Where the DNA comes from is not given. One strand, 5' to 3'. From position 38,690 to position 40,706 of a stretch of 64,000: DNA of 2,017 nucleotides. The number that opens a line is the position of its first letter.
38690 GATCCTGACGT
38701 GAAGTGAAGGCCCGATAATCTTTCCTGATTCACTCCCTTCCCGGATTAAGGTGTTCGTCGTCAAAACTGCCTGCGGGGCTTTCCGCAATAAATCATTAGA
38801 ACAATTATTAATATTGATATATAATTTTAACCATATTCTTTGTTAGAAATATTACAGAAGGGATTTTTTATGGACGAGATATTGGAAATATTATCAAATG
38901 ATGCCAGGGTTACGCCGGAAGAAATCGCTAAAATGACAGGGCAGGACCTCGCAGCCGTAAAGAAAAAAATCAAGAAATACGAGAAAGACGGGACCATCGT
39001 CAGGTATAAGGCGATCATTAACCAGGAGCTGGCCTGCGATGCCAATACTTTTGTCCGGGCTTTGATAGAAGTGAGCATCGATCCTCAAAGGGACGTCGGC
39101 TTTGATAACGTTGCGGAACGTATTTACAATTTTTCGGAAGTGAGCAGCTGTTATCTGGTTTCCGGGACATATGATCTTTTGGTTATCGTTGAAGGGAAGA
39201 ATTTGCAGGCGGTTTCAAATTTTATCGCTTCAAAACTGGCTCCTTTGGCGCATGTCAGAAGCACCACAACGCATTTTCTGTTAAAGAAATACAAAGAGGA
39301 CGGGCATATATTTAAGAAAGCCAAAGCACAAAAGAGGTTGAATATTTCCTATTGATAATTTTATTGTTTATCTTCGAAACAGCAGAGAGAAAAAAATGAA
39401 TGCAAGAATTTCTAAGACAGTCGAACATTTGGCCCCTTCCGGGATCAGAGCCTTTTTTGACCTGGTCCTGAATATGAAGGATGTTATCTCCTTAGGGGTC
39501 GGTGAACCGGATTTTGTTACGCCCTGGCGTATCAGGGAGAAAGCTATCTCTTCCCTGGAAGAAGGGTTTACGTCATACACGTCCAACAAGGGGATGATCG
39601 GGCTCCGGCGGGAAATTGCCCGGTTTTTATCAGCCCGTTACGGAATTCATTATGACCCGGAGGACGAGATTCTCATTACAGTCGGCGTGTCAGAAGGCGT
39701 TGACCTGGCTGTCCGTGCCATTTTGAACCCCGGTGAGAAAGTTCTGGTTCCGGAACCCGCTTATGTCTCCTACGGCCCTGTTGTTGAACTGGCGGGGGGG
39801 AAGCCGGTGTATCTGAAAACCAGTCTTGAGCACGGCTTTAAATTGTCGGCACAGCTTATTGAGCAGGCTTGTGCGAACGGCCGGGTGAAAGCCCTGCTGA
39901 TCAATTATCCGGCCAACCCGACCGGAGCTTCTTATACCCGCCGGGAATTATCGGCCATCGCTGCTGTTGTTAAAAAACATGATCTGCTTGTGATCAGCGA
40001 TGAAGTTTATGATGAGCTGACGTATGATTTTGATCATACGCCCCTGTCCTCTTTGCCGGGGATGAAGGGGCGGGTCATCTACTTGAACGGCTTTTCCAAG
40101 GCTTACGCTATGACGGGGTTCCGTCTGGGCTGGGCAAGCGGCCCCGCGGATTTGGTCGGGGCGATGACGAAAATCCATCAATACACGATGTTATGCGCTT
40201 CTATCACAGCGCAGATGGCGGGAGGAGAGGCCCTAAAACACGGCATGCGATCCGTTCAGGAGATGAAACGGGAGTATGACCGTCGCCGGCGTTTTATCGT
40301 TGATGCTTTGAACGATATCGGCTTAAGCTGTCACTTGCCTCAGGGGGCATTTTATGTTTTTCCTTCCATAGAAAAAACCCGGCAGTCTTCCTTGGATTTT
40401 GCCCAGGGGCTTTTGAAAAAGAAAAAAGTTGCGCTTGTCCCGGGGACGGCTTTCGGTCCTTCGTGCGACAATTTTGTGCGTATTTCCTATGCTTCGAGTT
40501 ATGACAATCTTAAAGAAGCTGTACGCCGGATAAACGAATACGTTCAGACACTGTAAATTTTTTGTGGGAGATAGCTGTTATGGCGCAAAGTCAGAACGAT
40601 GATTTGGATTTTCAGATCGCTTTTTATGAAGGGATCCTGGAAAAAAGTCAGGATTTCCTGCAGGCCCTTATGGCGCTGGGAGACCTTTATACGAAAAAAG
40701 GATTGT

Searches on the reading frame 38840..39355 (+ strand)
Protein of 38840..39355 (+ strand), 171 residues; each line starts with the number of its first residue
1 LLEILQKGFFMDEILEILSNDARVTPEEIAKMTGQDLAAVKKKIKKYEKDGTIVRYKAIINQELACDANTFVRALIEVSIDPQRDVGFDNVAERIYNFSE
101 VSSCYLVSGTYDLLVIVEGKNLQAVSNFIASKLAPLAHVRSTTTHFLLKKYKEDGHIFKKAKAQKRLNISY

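Call 41: search_protein_families(library=pfam, proteins=[window:38840-39355:+], max_evalue=0.001)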
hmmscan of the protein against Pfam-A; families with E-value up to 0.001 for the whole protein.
window:38840-39355:+ (171 aa): 3 families
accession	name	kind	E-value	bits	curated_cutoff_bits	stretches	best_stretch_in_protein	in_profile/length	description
PF01037.27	AsnC_trans_reg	-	7.8e-19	67.8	25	1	76-149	1-72/73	Lrp/AsnC ligand binding domain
PF13412.12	HTH_24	-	1.3e-08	34.7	21.9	1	13-53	7-47/48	Winged helix-turn-helix DNA-binding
PF13404.12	HTH_AsnC-type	-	0.00032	20.9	27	1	14-47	8-41/42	AsnC-type helix-turn-helix domain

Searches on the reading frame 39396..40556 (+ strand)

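Call 41: search_protein_families(library=pfam, proteins=[window:39396-40556:+], max_evalue=0.001)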
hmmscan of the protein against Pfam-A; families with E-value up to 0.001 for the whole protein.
window:39396-40556:+ (386 aa): 2 families
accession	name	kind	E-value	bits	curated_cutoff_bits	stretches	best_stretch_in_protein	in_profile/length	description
PF00155.27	Aminotran_1_2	-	1.5e-69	235.4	19.7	1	28-379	1-361/361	Aminotransferase class I and II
PF01276.26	OKR_DC_1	-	0.00011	21.5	27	1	90-212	83-186/417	Orn/Lys/Arg decarboxylase, major domain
